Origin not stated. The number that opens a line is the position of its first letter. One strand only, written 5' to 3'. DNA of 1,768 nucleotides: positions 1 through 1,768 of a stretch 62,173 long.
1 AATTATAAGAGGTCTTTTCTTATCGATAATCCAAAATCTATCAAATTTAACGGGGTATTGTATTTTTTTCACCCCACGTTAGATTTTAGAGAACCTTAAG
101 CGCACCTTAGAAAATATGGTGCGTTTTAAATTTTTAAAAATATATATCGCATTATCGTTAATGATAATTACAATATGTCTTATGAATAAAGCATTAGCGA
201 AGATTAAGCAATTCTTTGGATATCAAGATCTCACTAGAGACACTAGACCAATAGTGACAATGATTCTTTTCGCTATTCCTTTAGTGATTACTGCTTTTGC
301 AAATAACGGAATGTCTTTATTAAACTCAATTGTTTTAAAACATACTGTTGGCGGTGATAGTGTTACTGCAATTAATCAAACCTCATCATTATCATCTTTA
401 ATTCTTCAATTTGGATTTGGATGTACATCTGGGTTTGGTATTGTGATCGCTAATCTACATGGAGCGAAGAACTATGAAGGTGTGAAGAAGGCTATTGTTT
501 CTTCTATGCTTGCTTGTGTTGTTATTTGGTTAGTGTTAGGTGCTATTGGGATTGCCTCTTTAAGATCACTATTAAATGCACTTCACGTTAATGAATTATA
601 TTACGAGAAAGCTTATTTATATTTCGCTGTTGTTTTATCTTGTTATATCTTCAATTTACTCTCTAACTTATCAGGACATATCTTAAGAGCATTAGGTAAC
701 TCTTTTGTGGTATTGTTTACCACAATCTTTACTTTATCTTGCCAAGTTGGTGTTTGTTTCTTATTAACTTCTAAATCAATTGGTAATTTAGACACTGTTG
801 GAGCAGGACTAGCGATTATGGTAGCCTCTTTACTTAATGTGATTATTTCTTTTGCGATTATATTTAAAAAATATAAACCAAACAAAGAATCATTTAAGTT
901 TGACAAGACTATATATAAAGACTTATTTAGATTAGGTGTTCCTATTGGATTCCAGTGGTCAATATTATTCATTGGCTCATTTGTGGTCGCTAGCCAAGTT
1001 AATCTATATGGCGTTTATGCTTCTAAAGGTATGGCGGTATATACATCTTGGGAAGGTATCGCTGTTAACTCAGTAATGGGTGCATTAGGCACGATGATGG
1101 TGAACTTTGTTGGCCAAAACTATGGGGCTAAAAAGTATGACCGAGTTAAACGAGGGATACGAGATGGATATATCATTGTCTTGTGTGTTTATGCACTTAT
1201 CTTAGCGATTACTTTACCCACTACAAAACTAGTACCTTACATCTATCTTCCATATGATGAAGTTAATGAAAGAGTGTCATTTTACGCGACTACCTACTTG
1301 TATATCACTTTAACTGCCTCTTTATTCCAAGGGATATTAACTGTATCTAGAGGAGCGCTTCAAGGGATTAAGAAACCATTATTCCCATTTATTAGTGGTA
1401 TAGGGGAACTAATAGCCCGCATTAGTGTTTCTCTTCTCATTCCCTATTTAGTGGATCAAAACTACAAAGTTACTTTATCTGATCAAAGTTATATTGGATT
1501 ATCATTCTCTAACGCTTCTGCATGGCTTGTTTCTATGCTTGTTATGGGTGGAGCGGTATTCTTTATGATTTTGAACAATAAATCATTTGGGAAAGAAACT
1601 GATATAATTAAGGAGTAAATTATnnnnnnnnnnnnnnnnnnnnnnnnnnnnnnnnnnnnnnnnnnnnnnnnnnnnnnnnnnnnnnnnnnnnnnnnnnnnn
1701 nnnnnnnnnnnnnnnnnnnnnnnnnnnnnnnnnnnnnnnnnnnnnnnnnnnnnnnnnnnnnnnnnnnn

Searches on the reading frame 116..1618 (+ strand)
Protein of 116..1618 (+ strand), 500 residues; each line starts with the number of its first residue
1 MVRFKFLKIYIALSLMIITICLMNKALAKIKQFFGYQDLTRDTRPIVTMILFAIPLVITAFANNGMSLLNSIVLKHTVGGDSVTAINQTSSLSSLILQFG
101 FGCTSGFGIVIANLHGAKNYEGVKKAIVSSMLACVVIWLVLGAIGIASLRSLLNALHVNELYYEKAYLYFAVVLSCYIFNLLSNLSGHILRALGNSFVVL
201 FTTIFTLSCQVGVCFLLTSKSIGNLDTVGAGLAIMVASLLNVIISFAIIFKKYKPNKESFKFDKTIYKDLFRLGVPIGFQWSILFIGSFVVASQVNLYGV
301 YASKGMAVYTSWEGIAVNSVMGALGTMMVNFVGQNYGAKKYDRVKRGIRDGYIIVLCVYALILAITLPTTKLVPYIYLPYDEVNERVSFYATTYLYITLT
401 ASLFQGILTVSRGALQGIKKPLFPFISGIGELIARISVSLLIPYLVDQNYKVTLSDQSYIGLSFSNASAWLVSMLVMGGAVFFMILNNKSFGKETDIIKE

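Call 11: search_protein_families(library=pfam, proteins=[window:116-1618:+], max_evalue=0.001)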
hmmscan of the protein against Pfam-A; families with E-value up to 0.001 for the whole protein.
window:116-1618:+ (500 aa): 2 families
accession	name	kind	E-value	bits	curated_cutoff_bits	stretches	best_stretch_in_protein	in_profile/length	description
PF01554.23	MatE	-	4.8e-27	95.1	24.9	2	55-215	1-160/161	MatE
PF01943.22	Polysacc_synt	-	4.5e-05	23.5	28.2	1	120-314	71-249/274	Polysaccharide biosynthesis protein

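Call 91: search_protein_families(library=ncbifam, proteins=[window:116-1618:+], max_evalue=0.001)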
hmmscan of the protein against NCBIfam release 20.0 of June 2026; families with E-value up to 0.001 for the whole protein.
window:116-1618:+ (500 aa): 2 families
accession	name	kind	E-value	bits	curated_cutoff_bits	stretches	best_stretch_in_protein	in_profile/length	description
TIGR00797.1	matE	subfamily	2.3e-32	112.4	147.4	1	55-433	1-374/396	MATE family efflux transporter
NF007130.1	PRK09575.1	equivalog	0.00041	19.7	445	1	49-440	8-397/435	MATE family efflux transporter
